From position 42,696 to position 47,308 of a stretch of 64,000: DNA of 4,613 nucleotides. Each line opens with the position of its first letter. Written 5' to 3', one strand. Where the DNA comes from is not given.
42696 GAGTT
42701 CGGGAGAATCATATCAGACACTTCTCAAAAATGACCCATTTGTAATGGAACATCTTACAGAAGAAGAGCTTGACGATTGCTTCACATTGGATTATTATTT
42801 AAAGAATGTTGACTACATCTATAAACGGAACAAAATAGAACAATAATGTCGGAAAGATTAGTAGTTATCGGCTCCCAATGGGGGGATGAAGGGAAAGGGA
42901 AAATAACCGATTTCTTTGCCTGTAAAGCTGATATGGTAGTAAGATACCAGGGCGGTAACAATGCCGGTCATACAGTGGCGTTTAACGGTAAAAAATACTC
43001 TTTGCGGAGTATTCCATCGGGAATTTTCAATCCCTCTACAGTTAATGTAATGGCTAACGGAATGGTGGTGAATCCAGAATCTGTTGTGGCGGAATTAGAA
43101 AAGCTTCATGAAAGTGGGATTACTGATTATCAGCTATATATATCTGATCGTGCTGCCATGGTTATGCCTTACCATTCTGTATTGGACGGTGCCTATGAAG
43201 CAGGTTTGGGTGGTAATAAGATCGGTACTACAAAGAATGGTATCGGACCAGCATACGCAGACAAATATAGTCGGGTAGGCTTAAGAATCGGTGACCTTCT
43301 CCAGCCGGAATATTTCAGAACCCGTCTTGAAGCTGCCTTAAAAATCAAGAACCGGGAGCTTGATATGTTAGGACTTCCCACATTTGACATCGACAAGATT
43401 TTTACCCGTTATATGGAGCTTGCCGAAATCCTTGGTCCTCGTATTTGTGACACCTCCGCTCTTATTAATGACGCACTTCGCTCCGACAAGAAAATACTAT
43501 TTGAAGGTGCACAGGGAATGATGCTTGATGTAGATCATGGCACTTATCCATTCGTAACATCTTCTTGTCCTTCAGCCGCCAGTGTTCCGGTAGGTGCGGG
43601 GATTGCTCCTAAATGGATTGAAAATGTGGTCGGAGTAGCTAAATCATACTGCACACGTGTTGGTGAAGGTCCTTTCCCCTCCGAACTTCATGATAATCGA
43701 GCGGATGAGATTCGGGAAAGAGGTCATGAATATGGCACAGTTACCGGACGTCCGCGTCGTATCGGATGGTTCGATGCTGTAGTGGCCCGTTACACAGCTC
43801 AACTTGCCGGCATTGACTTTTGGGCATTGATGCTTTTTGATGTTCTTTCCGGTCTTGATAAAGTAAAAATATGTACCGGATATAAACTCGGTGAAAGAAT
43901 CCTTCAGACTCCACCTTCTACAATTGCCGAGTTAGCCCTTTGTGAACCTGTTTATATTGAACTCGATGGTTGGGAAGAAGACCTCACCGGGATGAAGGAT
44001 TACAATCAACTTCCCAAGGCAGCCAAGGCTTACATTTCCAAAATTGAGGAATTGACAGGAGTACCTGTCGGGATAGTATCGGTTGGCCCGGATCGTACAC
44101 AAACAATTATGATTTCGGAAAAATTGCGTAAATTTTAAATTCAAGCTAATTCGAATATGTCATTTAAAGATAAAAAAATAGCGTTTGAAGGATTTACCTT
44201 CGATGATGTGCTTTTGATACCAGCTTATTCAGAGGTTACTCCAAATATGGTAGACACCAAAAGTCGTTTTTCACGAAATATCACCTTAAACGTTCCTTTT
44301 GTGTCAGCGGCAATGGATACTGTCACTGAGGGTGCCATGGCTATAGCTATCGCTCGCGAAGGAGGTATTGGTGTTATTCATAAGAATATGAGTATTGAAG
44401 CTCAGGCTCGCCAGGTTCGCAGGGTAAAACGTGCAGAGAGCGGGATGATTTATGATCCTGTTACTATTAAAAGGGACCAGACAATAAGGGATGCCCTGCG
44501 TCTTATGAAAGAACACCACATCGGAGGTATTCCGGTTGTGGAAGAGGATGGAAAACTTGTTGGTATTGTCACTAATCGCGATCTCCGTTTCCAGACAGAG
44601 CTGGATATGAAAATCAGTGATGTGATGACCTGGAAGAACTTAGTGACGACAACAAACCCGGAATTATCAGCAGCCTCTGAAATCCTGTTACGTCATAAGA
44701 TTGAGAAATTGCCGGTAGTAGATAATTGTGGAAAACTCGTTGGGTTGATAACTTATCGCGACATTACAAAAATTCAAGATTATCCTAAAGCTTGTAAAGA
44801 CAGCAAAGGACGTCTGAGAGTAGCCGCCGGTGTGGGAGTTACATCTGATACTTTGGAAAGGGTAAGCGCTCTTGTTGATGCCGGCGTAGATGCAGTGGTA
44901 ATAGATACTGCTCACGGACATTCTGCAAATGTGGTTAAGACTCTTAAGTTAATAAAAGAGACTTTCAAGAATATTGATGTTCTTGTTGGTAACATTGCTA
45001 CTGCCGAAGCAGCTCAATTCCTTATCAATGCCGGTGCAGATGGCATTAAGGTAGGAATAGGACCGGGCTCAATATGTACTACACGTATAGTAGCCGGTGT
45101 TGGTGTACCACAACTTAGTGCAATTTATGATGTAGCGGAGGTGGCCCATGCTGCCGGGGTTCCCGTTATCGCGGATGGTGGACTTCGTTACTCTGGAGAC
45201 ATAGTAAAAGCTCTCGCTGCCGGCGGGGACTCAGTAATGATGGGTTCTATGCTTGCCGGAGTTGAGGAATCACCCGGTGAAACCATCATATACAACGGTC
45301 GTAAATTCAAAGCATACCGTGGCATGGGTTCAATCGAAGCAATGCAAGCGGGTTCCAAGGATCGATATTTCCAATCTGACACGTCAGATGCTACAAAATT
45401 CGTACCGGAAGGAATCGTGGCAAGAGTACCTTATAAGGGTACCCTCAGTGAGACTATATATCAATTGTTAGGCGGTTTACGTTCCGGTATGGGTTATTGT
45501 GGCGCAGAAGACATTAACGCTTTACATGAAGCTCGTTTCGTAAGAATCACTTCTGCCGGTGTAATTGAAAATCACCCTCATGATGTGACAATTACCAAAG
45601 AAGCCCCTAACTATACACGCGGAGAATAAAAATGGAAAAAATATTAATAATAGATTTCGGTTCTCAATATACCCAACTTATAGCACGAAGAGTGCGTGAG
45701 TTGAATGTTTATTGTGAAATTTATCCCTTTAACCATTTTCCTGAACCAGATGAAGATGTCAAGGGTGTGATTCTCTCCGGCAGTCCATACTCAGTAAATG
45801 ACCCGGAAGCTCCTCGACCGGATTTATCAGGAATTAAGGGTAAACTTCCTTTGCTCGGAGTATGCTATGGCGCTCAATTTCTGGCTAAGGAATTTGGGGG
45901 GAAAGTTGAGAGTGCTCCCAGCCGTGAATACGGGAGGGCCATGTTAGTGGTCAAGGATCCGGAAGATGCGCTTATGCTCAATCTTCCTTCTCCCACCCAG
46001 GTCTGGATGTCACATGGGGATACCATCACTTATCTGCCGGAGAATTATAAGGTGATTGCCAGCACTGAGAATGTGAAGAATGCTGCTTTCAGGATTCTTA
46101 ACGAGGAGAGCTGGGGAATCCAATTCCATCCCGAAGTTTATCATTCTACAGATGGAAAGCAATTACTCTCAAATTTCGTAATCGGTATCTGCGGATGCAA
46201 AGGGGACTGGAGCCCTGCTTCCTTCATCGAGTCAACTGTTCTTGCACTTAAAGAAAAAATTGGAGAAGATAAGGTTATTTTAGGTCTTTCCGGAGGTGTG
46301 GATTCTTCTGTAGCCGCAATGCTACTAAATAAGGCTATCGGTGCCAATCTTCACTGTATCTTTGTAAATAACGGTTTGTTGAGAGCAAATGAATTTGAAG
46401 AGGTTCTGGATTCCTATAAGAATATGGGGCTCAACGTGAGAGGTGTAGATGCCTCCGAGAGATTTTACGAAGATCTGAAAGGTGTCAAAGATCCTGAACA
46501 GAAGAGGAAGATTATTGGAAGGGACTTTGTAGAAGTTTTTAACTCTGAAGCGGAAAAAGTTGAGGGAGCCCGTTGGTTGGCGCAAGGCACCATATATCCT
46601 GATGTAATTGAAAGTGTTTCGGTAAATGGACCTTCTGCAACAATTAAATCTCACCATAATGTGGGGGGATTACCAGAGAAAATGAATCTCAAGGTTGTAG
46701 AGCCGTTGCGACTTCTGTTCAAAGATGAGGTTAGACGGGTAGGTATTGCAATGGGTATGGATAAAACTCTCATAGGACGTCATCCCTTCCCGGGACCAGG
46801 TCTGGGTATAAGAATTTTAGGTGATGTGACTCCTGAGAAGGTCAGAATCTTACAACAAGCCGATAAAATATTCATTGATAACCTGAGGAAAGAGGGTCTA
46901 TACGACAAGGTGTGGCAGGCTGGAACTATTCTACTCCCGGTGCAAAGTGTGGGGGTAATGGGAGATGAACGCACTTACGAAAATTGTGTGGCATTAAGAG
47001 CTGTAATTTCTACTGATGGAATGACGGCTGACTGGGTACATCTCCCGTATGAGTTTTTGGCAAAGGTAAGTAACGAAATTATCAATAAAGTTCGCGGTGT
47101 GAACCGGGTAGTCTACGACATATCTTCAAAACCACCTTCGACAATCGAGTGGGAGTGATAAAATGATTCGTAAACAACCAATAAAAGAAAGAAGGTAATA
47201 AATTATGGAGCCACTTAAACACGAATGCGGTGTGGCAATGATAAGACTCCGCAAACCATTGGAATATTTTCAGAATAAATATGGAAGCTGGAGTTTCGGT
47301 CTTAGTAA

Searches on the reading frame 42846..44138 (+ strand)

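Call 50: search_protein_families(library=ncbifam, proteins=[window:42846-44138:+], max_evalue=1e-20)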
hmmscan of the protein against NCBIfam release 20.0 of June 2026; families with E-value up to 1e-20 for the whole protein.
window:42846-44138:+ (430 aa): 6 families
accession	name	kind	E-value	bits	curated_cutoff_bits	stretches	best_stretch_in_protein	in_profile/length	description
NF002223.0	PRK01117.1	equivalog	2.4e-172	573.6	402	1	4-427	3-428/430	adenylosuccinate synthase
TIGR00184.1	purA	equivalog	2.2e-156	521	395.55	1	6-426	1-423/425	adenylosuccinate synthase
NF010355.0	PRK13783.1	equivalog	7.7e-114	381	445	1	4-416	2-397/404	adenylosuccinate synthase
NF010357.0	PRK13785.1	equivalog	8.1e-114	380.7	700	1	6-425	4-452/455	adenylosuccinate synthase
NF003295.0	PRK04293.1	equivalog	3.7e-78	262.8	368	2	194-334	147-285/337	adenylosuccinate synthetase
NF038379.2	amino_Aden_PurZ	exception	4.9e-39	134.3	300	1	6-315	3-286/293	succino-amino-deoxyadenylate synthase PurZ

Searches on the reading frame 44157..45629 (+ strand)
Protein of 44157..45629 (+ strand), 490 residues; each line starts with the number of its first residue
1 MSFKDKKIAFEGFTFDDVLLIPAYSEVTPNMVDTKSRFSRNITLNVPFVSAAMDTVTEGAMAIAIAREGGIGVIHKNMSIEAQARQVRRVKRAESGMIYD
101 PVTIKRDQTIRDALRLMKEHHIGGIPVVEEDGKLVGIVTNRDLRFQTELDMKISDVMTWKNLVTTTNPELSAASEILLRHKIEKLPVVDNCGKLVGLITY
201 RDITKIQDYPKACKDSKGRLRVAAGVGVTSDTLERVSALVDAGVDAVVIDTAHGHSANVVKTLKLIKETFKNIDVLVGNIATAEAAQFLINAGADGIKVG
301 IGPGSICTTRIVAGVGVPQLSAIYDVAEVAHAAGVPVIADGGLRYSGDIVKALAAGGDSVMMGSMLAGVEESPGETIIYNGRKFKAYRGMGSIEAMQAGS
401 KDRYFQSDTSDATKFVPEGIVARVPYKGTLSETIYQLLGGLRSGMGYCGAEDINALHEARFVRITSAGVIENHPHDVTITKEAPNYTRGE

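Call 50: search_protein_families(library=ncbifam, proteins=[window:44157-45629:+], max_evalue=1e-20)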
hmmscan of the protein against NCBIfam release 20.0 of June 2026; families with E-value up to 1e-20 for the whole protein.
window:44157-45629:+ (490 aa): 11 families
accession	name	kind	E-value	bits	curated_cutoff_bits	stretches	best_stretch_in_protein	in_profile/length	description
TIGR01302.1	IMP_dehydrog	equivalog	2.4e-194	646.4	481.5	1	12-458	1-450/450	IMP dehydrogenase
NF005311.0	PRK06843.1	equivalog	1.5e-138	462.1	779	2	199-477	121-400/404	inosine 5-monophosphate dehydrogenase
NF005493.0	PRK07107.1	equivalog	2.3e-98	329.9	585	1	13-482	10-496/502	IMP dehydrogenase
NF005869.0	PRK07807.1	equivalog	5.2e-98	329.2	549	1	1-475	1-475/479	GuaB1 family IMP dehydrogenase-related protein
NF052358.1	GMPRedGuaB1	equivalog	3.4e-97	326.6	675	1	1-471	1-471/479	GMP reductase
TIGR01303.1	IMP_DH_rel_1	equivalog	4.8e-87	292.8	562.75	1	12-475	11-473/475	GuaB1 family IMP dehydrogenase-related protein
NF003470.0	PRK05096.1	equivalog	9.1e-62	209.2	397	1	194-465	72-337/347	GMP reductase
TIGR01305.1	GMP_reduct_1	equivalog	1.1e-57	195.6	492.15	1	222-466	98-337/343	GMP reductase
NF003966.0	PRK05458.1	equivalog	4.1e-53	180.8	344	1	221-466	88-319/327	GMP reductase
TIGR01306.1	GMP_reduct_2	equivalog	1.8e-47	162.5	465.65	1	222-464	85-313/321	GMP reductase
TIGR01304.1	IMP_DH_rel_2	equivalog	3.3e-32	112.2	342.1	1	232-454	141-356/365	GuaB3 family IMP dehydrogenase-related protein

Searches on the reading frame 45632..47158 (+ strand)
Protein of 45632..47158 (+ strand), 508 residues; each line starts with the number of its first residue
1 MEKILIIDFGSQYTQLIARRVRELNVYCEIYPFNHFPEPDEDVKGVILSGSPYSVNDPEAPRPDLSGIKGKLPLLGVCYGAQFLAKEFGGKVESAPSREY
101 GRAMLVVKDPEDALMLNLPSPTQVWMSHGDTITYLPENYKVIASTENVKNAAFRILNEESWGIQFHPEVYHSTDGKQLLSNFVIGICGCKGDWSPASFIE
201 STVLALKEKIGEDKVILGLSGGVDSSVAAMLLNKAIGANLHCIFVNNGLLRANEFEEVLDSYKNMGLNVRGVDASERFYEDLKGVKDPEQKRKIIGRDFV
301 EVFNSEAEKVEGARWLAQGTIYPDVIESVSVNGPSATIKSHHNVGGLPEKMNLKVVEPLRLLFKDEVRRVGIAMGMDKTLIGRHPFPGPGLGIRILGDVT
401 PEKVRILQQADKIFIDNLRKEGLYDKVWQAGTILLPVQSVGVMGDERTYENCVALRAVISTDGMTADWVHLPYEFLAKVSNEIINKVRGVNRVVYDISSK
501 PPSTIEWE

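Call 50: search_protein_families(library=ncbifam, proteins=[window:45632-47158:+], max_evalue=1e-20)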
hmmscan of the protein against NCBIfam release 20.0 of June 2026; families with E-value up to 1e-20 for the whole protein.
window:45632-47158:+ (508 aa): 5 families
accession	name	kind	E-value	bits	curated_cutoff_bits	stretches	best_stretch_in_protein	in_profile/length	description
NF000848.1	PRK00074.1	equivalog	5.9e-234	777.4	400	1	4-508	1-512/512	glutamine-hydrolyzing GMP synthase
TIGR00884.1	guaA_Cterm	equivalog_domain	3.4e-141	470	338.75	1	198-508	2-310/310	glutamine-hydrolyzing GMP synthase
TIGR00888.1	guaA_Nterm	equivalog_domain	9.3e-62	207.8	172.15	1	4-190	1-188/188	glutamine-hydrolyzing GMP synthase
NF001975.0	PRK00758.1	equivalog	7.1e-42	143.1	198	1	2-187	2-182/185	GMP synthase subunit A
NF006562.0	PRK09065.1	equivalog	7.2e-22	78.1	205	1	40-171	54-192/242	glutamine amidotransferase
